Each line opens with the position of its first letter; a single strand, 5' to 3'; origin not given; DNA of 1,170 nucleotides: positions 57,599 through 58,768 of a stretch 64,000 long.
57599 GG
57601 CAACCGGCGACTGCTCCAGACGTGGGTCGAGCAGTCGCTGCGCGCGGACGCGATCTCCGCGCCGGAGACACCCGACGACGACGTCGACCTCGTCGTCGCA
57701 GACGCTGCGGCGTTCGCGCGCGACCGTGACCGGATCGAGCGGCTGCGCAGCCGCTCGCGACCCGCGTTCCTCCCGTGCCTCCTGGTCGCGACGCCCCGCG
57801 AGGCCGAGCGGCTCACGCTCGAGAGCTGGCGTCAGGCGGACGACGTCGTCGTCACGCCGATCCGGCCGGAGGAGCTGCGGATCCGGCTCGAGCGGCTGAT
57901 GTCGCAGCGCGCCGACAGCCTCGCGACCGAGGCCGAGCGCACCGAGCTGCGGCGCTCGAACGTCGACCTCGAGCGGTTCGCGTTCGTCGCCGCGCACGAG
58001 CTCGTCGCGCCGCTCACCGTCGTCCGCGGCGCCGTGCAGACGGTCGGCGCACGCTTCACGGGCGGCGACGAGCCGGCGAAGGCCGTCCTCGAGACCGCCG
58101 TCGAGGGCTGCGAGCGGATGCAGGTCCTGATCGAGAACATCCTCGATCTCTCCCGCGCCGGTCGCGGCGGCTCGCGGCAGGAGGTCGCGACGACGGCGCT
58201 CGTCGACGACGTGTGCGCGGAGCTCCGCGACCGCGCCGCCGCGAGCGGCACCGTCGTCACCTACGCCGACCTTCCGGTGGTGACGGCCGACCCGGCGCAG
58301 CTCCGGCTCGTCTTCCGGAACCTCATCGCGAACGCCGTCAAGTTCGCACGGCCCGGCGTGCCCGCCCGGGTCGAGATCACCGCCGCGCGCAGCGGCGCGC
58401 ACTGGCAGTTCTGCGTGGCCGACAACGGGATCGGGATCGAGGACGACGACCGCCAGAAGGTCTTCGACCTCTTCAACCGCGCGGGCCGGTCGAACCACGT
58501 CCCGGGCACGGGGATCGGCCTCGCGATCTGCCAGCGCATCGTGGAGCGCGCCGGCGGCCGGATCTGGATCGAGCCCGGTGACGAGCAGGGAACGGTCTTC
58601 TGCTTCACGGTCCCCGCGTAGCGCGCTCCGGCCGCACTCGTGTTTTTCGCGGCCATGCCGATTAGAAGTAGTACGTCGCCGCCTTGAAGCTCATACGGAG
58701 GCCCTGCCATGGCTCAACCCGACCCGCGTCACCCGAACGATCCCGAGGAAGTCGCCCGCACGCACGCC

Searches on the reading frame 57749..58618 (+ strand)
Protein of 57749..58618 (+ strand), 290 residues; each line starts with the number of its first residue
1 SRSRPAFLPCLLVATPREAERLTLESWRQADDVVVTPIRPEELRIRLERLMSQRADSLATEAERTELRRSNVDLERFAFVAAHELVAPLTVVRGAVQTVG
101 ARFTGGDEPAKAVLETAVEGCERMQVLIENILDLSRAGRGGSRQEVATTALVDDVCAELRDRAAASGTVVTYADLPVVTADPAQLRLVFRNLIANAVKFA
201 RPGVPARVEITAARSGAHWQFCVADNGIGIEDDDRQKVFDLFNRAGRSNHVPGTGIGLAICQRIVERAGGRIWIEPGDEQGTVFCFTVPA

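Call 82: search_protein_families(library=pfam, proteins=[window:57749-58618:+], max_evalue=0.00001)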
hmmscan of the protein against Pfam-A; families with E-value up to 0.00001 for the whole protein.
window:57749-58618:+ (290 aa): 3 families
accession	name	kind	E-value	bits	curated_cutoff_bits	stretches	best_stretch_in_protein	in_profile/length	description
PF02518.31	HATPase_c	-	5.4e-28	98.1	26.4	1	181-289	2-108/111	Histidine kinase-, DNA gyrase B-, and HSP90-like ATPase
PF00512.31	HisKA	-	3.3e-10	40.3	26.9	1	75-139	3-65/66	His Kinase A (phospho-acceptor) domain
PF13581.12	HATPase_c_2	-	1.6e-06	28.6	27.4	1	183-268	30-112/127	Histidine kinase-like ATPase domain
